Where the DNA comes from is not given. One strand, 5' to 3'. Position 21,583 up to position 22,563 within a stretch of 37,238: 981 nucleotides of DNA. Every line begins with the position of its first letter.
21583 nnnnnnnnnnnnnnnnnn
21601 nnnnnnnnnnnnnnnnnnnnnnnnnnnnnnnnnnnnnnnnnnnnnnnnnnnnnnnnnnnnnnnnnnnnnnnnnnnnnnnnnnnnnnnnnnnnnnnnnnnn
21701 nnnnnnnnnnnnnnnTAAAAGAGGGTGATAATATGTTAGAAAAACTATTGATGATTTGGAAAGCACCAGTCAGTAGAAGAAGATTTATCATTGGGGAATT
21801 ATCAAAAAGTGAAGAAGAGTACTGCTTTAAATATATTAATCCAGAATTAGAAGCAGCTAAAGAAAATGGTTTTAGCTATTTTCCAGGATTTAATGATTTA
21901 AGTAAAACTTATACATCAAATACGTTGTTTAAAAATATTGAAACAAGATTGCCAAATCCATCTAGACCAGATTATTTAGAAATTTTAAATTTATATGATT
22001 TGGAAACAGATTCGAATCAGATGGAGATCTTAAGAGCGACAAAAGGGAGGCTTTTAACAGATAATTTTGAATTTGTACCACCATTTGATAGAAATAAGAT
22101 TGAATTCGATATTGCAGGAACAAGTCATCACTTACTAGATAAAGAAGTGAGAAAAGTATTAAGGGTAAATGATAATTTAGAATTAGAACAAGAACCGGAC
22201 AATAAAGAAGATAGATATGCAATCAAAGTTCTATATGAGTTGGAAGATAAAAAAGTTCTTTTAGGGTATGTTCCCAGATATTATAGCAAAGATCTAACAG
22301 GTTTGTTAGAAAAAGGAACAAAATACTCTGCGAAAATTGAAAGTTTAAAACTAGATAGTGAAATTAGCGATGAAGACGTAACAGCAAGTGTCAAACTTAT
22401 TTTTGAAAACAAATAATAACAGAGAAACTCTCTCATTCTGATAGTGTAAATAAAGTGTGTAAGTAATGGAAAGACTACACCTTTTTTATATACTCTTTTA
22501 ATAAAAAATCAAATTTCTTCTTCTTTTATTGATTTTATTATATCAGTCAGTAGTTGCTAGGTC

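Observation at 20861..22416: Split HipA-family kinase operon: HipT-like kinase plus a HipS-like::HIRAN fusion, with no HipB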

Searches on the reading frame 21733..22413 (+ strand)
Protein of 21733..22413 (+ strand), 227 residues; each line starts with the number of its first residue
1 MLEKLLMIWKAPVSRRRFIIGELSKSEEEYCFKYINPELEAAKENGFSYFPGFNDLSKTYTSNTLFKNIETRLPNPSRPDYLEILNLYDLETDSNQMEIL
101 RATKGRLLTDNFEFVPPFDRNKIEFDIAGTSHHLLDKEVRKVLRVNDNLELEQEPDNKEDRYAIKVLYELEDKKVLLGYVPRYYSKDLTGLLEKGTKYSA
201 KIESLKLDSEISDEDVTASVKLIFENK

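Call 3: search_protein_families(library=pfam, proteins=[window:21733-22413:+], max_evalue=1)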
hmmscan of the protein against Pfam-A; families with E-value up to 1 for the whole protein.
window:21733-22413:+ (227 aa): 1 family
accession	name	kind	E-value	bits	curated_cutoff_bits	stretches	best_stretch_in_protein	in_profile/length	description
PF08797.16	HIRAN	-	2.6e-12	46.9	24.7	1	123-207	4-82/96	HIRAN domain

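Call 4: search_protein_families(library=ncbifam, proteins=[window:21733-22413:+], max_evalue=1)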
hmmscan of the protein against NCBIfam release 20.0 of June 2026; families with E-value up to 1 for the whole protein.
window:21733-22413:+ (227 aa): 0 families

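Call 5: search_protein_families(library=padloc, proteins=[window:21733-22413:+], max_evalue=1)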
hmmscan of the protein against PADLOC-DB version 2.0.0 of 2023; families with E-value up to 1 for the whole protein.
window:21733-22413:+ (227 aa): 7 families
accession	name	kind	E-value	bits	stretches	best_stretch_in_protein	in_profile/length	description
PDLC04352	PDC-M03B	-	7.7e-65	216.9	1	3-224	6-230/250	-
PDLC04349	PDC-M03B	-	9.1e-54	180.5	1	4-216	9-223/232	-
PDLC04348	PDC-M03B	-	2.9e-52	175.9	1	3-209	5-215/248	-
PDLC04347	PDC-M03B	-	1.2e-42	144.2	1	3-206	5-209/245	-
PDLC04351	PDC-M03B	-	2.5e-36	123.5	1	3-205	6-212/255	-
PDLC04346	PDC-M03B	-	4.5e-14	50.7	1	51-196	5-159/262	-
PDLC04350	PDC-M03B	-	0.0021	15.4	1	63-196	62-198/280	-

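Call 23: find_homologous_proteins(query=window:21733-22413:+)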
Query window:21733-22413:+ (227 aa): 586 proteins with E <= 0.001 among 908 candidates; the best 120 are listed.
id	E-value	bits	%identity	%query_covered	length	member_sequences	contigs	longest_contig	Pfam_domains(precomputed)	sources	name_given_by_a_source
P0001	3.7e-138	476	96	100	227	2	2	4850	PF08797.17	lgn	-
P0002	7.4e-136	469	94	100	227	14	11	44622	PF08797.17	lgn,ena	-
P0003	3.1e-134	463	94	100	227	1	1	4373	PF08797.17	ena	-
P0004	2.0e-125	435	88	100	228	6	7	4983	PF08797.17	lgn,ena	-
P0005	3.4e-119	414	84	100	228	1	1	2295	PF08797.17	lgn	-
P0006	2.9e-115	401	82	100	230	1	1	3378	PF08797.17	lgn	-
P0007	1.1e-112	393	80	100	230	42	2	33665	PF08797.17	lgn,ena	-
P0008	1.6e-111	389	79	100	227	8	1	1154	PF08797.17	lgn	-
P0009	7.1e-110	384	79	100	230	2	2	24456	PF08797.17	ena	-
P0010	9.9e-110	383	78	100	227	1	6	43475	PF08797.17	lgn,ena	-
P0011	4.5e-109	381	79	100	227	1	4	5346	PF08797.17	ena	-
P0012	3.0e-107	375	78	100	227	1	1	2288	PF08797.17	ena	-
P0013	1.0e-106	373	75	100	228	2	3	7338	PF08797.17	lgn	-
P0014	3.7e-104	365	78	100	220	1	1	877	PF08797.17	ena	-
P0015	1.8e-103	363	74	100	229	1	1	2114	PF08797.17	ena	-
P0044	1.3e-80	288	61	100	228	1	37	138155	PF08797.17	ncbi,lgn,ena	-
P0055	1.7e-79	284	61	99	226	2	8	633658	PF08797.17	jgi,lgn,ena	jgi:HIRAN domain protein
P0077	1.5e-78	281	58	99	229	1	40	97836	PF08797.17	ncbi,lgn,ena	-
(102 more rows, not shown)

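Call 25: find_encoding_contigs(protein=window:21733-22413:+, flank=10000, max_places=6)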
Protein window:21733-22413:+ (227 aa): 1 contig read that carries it; 1 place shown.
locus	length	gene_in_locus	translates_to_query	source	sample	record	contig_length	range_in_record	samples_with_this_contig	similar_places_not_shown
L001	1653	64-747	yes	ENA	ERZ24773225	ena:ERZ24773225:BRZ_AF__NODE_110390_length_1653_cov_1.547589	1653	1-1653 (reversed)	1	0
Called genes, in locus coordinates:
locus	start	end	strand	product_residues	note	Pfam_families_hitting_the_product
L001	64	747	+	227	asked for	PF08797:HIRAN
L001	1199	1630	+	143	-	PF07486:Hydrolase_2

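Call 27: find_related_loci(query=window:21733-22413:+, collection=genome_contigs, flank=10000)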
Query window:21733-22413:+ (227 aa) in genome_contigs; peptide patterns used: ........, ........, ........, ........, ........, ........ (x = any residue, [..] = any of these).
124 stretches matched a pattern; 1 encode a relative of the query (tblastn E <= 1e-3); 1 distinct loci.
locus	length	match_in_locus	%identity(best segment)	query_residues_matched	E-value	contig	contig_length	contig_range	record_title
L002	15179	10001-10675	56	1-225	2e-78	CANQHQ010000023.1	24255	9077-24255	MAG: uncultured Bacilli bacterium isolate Lapin-030__bin17 genome assembly, contig: Lapin-030__NODE_2895_length_24255_co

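Call 29: find_encoding_contigs(protein=P0002, flank=8000, max_places=4)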
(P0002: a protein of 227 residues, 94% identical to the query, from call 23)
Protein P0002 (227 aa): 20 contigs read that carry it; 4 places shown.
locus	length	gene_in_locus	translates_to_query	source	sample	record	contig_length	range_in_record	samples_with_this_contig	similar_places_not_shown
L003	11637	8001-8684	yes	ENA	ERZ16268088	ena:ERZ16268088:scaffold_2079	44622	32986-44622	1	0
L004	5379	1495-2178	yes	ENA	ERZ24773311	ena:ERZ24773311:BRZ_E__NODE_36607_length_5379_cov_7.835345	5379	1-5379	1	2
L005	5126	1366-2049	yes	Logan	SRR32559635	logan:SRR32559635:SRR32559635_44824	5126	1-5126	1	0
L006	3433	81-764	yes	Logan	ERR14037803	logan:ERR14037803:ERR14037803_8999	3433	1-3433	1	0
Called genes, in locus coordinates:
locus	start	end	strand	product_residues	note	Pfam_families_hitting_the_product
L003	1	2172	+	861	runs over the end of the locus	PF00171:Aldedh, PF13685:Fe-ADH_2 (faint), PF00465:Fe-ADH, PF25137:ADH_Fe_C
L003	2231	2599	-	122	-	-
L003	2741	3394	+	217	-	-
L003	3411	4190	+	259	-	-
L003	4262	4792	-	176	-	PF01966:HD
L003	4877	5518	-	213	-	-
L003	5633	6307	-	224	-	-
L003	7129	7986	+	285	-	PF07804:HipA_C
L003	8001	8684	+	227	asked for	PF08797:HIRAN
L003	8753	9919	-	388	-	PF26348:SRA_ScoMcrA, PF01844:HNH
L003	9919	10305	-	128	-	PF00293:NUDIX, PF14815:NUDIX_4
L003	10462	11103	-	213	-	-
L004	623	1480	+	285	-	PF07804:HipA_C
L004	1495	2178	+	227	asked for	PF08797:HIRAN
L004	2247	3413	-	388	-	PF26348:SRA_ScoMcrA, PF01844:HNH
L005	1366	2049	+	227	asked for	PF08797:HIRAN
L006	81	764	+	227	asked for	PF08797:HIRAN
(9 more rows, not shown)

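Call 30: find_encoding_contigs(protein=P0055, flank=8000, max_places=3)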
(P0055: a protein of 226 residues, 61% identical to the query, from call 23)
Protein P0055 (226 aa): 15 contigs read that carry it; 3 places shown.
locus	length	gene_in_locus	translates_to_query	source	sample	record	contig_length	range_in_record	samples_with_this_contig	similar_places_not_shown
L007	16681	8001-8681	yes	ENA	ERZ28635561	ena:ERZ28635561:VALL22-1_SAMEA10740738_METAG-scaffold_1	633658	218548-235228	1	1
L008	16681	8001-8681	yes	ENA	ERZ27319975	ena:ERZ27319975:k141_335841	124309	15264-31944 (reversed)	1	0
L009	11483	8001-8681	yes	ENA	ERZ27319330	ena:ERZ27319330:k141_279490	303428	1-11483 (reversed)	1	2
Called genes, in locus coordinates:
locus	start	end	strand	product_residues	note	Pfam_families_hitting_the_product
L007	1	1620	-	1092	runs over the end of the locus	-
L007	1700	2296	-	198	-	PF14014:DUF4230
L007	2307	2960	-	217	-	PF14014:DUF4230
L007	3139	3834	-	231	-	-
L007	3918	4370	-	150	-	PF05154:TM2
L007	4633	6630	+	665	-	PF17191:RecG_wedge, PF04851:ResIII, PF00270:DEAD, PF00271:Helicase_C, PF22590:Cas3-like_C_2 (weak), PF19833:RecG_dom3_C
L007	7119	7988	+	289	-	PF07804:HipA_C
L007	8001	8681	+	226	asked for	PF08797:HIRAN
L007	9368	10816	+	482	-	PF12161:HsdM_N, PF02384:N6_Mtase, PF07669:Eco57I, PF01170:UPF0020, PF20473:MmeI_Mtase (faint)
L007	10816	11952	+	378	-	PF01420:Methylase_S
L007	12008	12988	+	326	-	PF02899:Phage_int_SAM_1 (weak), PF13495:Phage_int_SAM_4, PF00589:Phage_integrase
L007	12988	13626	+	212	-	-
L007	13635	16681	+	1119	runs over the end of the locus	PF13643:DUF4145 (weak), PF00176:SNF2-rel_dom (weak), PF00270:DEAD, PF04851:ResIII, PF18766:SWI2_SNF2, PF08463:EcoEI_R_C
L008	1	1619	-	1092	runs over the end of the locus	-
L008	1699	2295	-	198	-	PF14014:DUF4230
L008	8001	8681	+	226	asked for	PF08797:HIRAN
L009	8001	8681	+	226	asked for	PF08797:HIRAN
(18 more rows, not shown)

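Call 31: find_encoding_contigs(protein=P0010, flank=8000, max_places=3)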
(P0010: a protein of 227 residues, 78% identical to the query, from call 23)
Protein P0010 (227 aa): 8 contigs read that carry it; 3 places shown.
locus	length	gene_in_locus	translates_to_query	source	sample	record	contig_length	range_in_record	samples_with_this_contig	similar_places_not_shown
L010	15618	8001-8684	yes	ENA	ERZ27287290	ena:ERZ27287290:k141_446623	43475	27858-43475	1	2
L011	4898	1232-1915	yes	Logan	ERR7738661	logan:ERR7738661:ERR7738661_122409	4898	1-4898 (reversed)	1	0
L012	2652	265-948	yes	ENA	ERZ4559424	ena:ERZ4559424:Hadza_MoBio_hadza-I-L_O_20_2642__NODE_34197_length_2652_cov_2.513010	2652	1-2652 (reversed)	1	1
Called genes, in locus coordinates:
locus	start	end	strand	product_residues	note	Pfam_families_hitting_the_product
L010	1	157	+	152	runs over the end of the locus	-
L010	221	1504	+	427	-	-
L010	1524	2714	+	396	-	-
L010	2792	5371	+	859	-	PF00690:Cation_ATPase_N, PF00122:E1-E2_ATPase, PF00702:Hydrolase, PF13246:Cation_ATPase, PF00689:Cation_ATPase_C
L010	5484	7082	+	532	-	PF06161:DUF975, PF06541:ABC_trans_CmpB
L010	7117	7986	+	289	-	PF07804:HipA_C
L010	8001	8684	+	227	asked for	PF08797:HIRAN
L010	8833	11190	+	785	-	PF22548:AEP-TOTE, PF00270:DEAD, PF04851:ResIII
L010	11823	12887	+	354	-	PF11258:DUF3048, PF17479:DUF3048_C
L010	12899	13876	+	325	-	PF01210:NAD_Gly3P_dh_N, PF03807:F420_oxidored (faint), PF07479:NAD_Gly3P_dh_C, PF20618:GPD_NAD_C_bact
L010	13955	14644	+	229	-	PF03729:DUF308 (weak)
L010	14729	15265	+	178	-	PF04167:DUF402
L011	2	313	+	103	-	?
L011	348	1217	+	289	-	PF07804:HipA_C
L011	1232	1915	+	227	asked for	PF08797:HIRAN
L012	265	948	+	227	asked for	PF08797:HIRAN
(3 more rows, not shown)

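Call 32: find_encoding_contigs(protein=P0044, flank=8000, max_places=4)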
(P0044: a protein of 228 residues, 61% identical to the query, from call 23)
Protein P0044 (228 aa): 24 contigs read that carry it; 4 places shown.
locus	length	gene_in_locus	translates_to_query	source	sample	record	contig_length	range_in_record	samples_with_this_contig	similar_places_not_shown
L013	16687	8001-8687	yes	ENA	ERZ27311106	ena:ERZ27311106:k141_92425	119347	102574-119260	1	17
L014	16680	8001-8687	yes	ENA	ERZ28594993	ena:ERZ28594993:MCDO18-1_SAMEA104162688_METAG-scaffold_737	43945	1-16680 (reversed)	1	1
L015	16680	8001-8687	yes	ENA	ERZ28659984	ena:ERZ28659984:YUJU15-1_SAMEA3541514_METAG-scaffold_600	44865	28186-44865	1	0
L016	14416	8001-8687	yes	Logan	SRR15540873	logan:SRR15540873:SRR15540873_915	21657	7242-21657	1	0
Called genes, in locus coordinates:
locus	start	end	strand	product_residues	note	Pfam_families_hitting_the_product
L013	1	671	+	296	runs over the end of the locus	PF14305:ATPgrasp_TupA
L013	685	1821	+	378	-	PF00106:adh_short (weak), PF01073:3Beta_HSD, PF01370:Epimerase, PF02719:Polysacc_synt_2, PF07993:NAD_binding_4, PF16363:GDP_Man_Dehyd, PF01370:Epimerase, PF16363:GDP_Man_Dehyd, +2 more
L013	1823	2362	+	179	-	PF00132:Hexapep, PF14602:Hexapep_2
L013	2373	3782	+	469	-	PF01943:Polysacc_synt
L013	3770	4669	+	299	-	-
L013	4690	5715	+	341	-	PF01073:3Beta_HSD, PF01370:Epimerase, PF02719:Polysacc_synt_2, PF04321:RmlD_sub_bind, PF07993:NAD_binding_4, PF16363:GDP_Man_Dehyd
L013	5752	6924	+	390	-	PF01210:NAD_Gly3P_dh_N (weak), PF03721:UDPG_MGDP_dh_N, PF00984:UDPG_MGDP_dh, PF03720:UDPG_MGDP_dh_C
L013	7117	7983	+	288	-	PF07804:HipA_C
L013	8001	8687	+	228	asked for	PF08797:HIRAN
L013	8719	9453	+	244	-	PF02706:Wzz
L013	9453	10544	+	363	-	PF10609:ParA (weak), PF01656:CbiA, PF13614:AAA_31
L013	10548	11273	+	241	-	PF19567:CpsB_CapC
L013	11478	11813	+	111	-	-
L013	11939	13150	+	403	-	PF02706:Wzz (weak)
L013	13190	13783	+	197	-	-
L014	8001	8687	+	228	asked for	PF08797:HIRAN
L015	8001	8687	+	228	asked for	PF08797:HIRAN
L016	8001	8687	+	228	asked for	PF08797:HIRAN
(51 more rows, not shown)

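Call 33: find_encoding_contigs(protein=P0077, flank=8000, max_places=4)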
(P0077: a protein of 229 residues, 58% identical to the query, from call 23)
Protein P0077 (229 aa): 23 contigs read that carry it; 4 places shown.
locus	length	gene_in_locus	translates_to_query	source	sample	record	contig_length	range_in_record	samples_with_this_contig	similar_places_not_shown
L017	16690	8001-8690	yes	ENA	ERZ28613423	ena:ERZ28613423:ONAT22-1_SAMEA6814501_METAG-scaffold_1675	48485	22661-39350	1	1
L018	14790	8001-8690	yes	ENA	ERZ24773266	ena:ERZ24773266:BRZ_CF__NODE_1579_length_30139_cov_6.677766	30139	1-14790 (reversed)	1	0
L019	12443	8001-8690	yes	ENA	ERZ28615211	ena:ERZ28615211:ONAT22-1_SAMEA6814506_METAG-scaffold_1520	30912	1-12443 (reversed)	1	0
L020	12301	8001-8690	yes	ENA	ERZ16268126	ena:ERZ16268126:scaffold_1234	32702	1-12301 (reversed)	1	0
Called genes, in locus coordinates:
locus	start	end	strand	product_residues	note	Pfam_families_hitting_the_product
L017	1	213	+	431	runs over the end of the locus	PF03721:UDPG_MGDP_dh_N, PF00984:UDPG_MGDP_dh, PF03720:UDPG_MGDP_dh_C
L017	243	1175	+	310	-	PF00535:Glycos_transf_2, PF10111:Glyco_tranf_2_2, PF13641:Glyco_tranf_2_3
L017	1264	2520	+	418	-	PF13425:O-antigen_lig, PF04932:Wzy_C (weak), PF13425:O-antigen_lig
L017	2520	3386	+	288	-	PF00535:Glycos_transf_2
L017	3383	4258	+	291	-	PF00483:NTP_transferase, PF12804:NTP_transf_3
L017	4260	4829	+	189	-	PF00908:dTDP_sugar_isom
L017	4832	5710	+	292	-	PF01370:Epimerase, PF02719:Polysacc_synt_2, PF04321:RmlD_sub_bind, PF16363:GDP_Man_Dehyd, PF01073:3Beta_HSD, PF07993:NAD_binding_4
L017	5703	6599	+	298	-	PF00005:ABC_tran, PF13304:AAA_21 (weak), PF13732:DrrA1-3_C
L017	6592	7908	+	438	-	PF12698:ABC2_membrane_3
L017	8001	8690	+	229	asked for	PF08797:HIRAN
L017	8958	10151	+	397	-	PF01637:ATPase_2 (faint), PF13173:AAA_14, PF13635:DUF4143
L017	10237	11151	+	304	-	PF00056:Ldh_1_N, PF02056:Glyco_hydro_4 (faint), PF02866:Ldh_1_C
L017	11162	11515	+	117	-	-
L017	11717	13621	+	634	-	PF19789:DUF6273 (faint)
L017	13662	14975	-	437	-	PF00437:T2SSE, PF13555:AAA_29 (weak)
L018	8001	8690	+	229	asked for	PF08797:HIRAN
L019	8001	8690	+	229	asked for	PF08797:HIRAN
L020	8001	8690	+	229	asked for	PF08797:HIRAN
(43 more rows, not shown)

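Call 34: predict_structure(alignment_id=A1)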
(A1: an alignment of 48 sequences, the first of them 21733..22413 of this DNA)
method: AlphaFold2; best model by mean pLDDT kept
length: 227 residues; sequences in the alignment: 48
mean_pLDDT: 90.4   pTM: 0.85
mean pLDDT of the five models: 90.4, 89.3, 88.7, 88.1, 88.1
residues with pLDDT >= 90: 165; 70-90: 47; 50-70: 15; < 50: 0
segments of 3 or more residues with pLDDT < 50: none
pLDDT, mean of each block of 10 residues (from residue 1): 91 91 95 95 96 97 95 91 90 95 80 93 90 74 93 93 95 92 94 95 82 75 86
secondary structure, 60 per line:
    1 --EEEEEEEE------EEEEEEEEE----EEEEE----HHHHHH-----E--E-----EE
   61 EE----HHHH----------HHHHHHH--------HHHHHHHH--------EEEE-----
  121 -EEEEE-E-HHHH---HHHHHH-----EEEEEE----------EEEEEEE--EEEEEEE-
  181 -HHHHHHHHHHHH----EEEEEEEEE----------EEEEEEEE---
elements in order: E3-10 E17-25 E30-34 H39-44 E59-62 H67-70 H81-87 H96-103 E112-115 E122-126 H130-133 H137-142 E148-153 E164-170 E173-179 H182-193 E198-206 E217-224

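Call 39: search_solved_structures(query=A1, max_evalue=1, show_alignments=3)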
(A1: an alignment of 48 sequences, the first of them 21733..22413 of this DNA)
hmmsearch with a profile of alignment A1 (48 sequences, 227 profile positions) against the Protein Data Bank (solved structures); distinct sequences matched with E-value up to 1: 6.
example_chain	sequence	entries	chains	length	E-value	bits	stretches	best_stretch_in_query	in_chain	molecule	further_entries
3k2y_A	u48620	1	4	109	4.2e-05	26.2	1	126-197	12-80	uncharacterized protein lp_0118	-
2mzn_A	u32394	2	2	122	0.049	16.2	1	141-176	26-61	Helicase-like transcription factor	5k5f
4xzf_A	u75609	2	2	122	0.05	16.2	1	141-176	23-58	Helicase-like transcription factor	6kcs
5bnh_A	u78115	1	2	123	0.05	16.2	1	141-176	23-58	Helicase-like transcription factor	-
4s0n_A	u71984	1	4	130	0.056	16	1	141-176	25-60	Helicase-like transcription factor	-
4xzg_A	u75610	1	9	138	0.063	15.8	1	141-176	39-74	Helicase-like transcription factor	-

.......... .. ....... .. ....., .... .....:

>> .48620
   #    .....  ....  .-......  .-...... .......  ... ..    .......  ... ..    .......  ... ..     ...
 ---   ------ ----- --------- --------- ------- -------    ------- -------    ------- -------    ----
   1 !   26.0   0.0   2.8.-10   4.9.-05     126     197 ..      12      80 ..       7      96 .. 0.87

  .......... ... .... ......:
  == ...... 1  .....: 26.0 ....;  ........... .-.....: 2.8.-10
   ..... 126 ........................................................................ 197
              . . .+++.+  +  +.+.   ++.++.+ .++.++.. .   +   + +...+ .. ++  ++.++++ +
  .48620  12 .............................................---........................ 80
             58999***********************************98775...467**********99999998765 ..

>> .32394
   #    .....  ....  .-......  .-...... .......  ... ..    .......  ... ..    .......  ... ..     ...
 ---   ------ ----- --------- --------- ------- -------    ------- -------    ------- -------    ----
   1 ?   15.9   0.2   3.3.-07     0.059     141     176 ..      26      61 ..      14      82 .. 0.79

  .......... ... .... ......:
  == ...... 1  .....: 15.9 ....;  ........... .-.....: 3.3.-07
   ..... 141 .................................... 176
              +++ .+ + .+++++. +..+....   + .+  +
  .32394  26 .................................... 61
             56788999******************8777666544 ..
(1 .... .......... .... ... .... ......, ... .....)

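Call 40: fold_search(model_id=the predicted structure, library=pdb)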
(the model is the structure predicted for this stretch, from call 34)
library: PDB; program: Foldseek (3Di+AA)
matches with E <= 10: 342; with E <= 0.001: 16
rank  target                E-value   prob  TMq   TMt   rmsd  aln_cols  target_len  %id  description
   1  4xzg_F                3.0e-05  1.00  0.34  0.61   3.7       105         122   15  Crystal structure of HIRAN domain of human HLTF (released 2015-04-15)
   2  3k2y_B                4.0e-05  1.00  0.34  0.70   3.4       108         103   22  Crystal structure of protein lp_0118 from Lactobacillus plantarum,northeast structural genomics consortium target LpR9 (released 2009-11-17)
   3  4xzg_A                6.0e-05  1.00  0.34  0.62   3.6       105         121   14  Crystal structure of HIRAN domain of human HLTF (released 2015-04-15)
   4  3k2y_D                6.0e-05  1.00  0.36  0.75   3.1       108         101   22  Crystal structure of protein lp_0118 from Lactobacillus plantarum,northeast structural genomics consortium target LpR9 (released 2009-11-17)
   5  4s0n_D                8.0e-05  1.00  0.35  0.60   3.2       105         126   14  Crystal Structure of HLTF HIRAN Domain bound to DNA (released 2015-05-27)
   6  4s0n_B                8.0e-05  1.00  0.34  0.60   3.8       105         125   15  Crystal Structure of HLTF HIRAN Domain bound to DNA (released 2015-05-27)
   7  3k2y_C                8.0e-05  1.00  0.35  0.72   4.7       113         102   22  Crystal structure of protein lp_0118 from Lactobacillus plantarum,northeast structural genomics consortium target LpR9 (released 2009-11-17)
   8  4xzg_H                8.4e-05  1.00  0.34  0.61   3.7       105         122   15  Crystal structure of HIRAN domain of human HLTF (released 2015-04-15)
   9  4xzg_C                1.0e-04  1.00  0.34  0.62   3.8       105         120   15  Crystal structure of HIRAN domain of human HLTF (released 2015-04-15)
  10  4xzf_A                1.1e-04  1.00  0.35  0.63   3.5       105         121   14  Crystal structure of HIRAN domain of human HLTF in complex with DNA (released 2015-04-15)
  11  5bnh_A                1.1e-04  1.00  0.34  0.60   3.7       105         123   15  Crystal structure of the HLTF HIRAN domain with a ssDNA fragment (released 2016-05-25)
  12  4s0n_C                1.2e-04  1.00  0.35  0.61   3.1       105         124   14  Crystal Structure of HLTF HIRAN Domain bound to DNA (released 2015-05-27)
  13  4xzg_G                1.3e-04  1.00  0.34  0.60   3.8       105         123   15  Crystal structure of HIRAN domain of human HLTF (released 2015-04-15)
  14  4s0n_A                1.3e-04  1.00  0.35  0.63   3.4       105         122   14  Crystal Structure of HLTF HIRAN Domain bound to DNA (released 2015-05-27)
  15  3k2y_A                1.7e-04  1.00  0.35  0.72   3.2       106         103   22  Crystal structure of protein lp_0118 from Lactobacillus plantarum,northeast structural genomics consortium target LpR9 (released 2009-11-17)
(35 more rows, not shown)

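Call 67: search_protein_families(library=pfam, alignment_id=A4, max_evalue=0.01)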
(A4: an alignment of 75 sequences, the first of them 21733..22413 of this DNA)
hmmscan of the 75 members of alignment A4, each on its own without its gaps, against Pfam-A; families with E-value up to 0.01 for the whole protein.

A. member 1, window:21733-22413:+ (227 aa): 1 family
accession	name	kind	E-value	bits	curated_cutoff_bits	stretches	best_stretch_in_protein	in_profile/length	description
PF08797.16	HIRAN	-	2.6e-12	46.9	24.7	1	123-207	4-82/96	HIRAN domain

B. families by the number of members that match (of 75 scanned): 12 families
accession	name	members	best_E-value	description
PF13657.11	Couple_hipA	29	1.8e-08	HipA N-terminal domain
PF08797.16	HIRAN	28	5.2e-18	HIRAN domain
PF07804.18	HipA_C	3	4.1e-09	HipA-like C-terminal domain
PF01966.28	HD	1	1.7e-14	HD domain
PF13271.11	DUF4062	1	2.2e-06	Domain of unknown function (DUF4062)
PF08668.18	HDOD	1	3.7e-06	HDOD domain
PF23728.1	Tubby_C_like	1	0.00057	Tubby C-terminal like domain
PF18739.6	HEPN_Apea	1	0.0013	Apea-like HEPN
PF16402.11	DUF5010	1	0.0041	Domain of unknown function (DUF5010)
PF00782.25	DSPc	1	0.0065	Dual specificity phosphatase, catalytic domain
PF20613.4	HipA_2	1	0.0076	HipA-like kinase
PF05817.20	Ribophorin_II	1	0.009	Ribophorin II N-terminal domain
